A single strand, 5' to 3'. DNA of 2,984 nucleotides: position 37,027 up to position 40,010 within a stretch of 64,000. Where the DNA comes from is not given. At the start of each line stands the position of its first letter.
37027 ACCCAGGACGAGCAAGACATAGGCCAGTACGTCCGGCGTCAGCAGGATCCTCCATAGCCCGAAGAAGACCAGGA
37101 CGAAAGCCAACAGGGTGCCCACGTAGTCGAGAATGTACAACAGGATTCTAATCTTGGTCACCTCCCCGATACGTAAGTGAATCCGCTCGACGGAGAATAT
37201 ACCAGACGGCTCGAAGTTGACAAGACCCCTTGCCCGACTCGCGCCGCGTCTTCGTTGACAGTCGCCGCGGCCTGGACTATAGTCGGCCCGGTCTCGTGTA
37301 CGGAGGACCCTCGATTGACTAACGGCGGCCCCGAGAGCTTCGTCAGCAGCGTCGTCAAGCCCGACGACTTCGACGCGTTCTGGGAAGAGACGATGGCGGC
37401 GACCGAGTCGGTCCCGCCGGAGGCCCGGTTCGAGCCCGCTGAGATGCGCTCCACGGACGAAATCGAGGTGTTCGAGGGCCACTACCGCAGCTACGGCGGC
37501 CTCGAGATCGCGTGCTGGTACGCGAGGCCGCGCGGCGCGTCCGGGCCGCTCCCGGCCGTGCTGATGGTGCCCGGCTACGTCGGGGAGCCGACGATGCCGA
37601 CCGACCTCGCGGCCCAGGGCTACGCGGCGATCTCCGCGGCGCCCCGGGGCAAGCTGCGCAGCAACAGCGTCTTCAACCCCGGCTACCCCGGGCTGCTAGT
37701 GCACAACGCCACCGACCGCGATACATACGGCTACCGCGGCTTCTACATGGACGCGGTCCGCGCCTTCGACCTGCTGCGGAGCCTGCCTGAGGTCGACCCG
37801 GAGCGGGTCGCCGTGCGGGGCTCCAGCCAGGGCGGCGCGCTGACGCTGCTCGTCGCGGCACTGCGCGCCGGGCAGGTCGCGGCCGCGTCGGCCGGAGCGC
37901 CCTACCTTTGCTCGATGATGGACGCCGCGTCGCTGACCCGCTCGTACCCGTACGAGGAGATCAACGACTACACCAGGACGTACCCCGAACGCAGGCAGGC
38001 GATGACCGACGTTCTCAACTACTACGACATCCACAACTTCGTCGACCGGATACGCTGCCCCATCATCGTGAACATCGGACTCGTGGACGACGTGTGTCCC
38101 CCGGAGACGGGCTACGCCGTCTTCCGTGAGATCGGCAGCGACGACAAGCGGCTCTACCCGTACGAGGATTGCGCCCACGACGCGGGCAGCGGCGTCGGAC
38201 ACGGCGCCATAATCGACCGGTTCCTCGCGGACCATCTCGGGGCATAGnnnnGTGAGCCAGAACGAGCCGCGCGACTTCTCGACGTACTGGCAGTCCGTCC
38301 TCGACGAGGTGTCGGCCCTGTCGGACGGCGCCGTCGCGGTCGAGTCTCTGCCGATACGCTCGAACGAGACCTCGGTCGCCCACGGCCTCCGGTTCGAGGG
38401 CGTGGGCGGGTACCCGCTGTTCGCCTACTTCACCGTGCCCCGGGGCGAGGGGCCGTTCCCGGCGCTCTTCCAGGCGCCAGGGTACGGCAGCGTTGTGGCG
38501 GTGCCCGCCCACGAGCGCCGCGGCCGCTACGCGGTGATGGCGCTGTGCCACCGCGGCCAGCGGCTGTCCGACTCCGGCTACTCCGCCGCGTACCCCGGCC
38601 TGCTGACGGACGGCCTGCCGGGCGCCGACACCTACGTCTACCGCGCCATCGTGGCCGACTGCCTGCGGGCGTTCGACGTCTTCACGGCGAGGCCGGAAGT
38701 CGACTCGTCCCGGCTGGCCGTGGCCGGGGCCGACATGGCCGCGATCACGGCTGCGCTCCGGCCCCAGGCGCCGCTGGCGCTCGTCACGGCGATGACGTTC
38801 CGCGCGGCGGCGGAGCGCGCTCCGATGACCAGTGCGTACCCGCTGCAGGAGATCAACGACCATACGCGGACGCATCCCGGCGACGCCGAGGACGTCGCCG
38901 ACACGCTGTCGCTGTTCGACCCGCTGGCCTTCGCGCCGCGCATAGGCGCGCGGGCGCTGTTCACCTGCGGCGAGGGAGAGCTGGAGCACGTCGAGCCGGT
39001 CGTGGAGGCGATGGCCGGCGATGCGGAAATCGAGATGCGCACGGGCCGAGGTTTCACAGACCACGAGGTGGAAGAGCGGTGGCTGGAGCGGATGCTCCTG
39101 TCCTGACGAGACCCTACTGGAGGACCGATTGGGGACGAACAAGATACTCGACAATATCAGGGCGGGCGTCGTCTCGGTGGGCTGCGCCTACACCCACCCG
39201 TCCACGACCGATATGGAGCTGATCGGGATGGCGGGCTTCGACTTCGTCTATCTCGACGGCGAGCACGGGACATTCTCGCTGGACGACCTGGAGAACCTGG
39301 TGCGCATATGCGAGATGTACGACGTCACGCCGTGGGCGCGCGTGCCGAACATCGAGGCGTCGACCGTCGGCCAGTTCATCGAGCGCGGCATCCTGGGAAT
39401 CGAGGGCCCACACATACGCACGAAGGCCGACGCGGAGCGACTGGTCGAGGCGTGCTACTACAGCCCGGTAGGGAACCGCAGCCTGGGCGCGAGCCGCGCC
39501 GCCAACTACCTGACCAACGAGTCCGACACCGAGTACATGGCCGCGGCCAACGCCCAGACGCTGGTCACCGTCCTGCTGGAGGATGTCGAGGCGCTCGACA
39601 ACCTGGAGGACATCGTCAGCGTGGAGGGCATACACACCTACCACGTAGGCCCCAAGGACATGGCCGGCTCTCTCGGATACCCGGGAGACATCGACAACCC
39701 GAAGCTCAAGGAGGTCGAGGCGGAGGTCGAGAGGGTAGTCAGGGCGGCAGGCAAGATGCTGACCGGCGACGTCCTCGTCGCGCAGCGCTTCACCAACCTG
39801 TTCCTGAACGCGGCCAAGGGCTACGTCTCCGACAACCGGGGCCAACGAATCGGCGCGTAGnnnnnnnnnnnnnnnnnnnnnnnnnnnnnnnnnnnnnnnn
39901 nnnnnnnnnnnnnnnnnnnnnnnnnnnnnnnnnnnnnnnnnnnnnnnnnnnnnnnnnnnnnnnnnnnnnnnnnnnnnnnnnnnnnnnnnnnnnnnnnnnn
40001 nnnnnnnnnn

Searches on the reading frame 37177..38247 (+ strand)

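Call 10: search_protein_families(library=pfam, proteins=[window:37177-38247:+], max_evalue=0.001)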
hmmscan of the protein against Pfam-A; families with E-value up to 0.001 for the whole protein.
window:37177-38247:+ (356 aa): 6 families
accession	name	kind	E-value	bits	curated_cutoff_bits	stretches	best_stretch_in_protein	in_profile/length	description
PF05448.18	AXE1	-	2e-61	208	21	1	58-339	17-308/321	Acetyl xylan esterase (AXE1)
PF00326.27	Peptidase_S9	-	1.3e-11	44.8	22.6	1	190-325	45-176/213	Prolyl oligopeptidase family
PF12146.15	Hydrolase_4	-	4.2e-07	29.9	27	1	285-335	183-233/239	Serine aminopeptidase, S33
PF02129.25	Peptidase_S15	-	9.1e-06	26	23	1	112-241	6-127/262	X-Pro dipeptidyl-peptidase (S15 family)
PF07859.19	Abhydrolase_3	-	0.00016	22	25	1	190-281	49-141/210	alpha/beta hydrolase fold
PF01738.24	DLH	-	0.00039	20.5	21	0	115-237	5-124/217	Dienelactone hydrolase family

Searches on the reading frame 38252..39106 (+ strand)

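Call 10: search_protein_families(library=pfam, proteins=[window:38252-39106:+], max_evalue=0.001)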
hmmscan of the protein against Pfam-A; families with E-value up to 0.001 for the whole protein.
window:38252-39106:+ (284 aa): 1 family
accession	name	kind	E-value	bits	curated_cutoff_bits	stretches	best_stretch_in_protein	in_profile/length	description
PF05448.18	AXE1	-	5.6e-24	84.9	21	1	3-240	18-271/321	Acetyl xylan esterase (AXE1)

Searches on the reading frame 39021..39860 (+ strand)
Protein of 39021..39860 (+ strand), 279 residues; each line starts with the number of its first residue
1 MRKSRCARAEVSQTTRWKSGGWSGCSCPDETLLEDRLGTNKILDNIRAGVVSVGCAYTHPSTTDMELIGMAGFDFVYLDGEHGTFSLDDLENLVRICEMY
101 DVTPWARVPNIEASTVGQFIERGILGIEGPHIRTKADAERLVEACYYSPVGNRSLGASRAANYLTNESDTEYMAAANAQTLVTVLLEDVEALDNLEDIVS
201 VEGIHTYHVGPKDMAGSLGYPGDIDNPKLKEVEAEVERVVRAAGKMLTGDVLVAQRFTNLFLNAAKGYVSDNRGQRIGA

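Call 10: search_protein_families(library=pfam, proteins=[window:39021-39860:+], max_evalue=0.001)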
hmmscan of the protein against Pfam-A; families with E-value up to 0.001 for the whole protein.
window:39021-39860:+ (279 aa): 1 family
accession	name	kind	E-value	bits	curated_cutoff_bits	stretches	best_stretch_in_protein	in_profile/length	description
PF03328.21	HpcH_HpaI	-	2.3e-18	66.8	25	1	65-265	14-205/221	HpcH/HpaI aldolase/citrate lyase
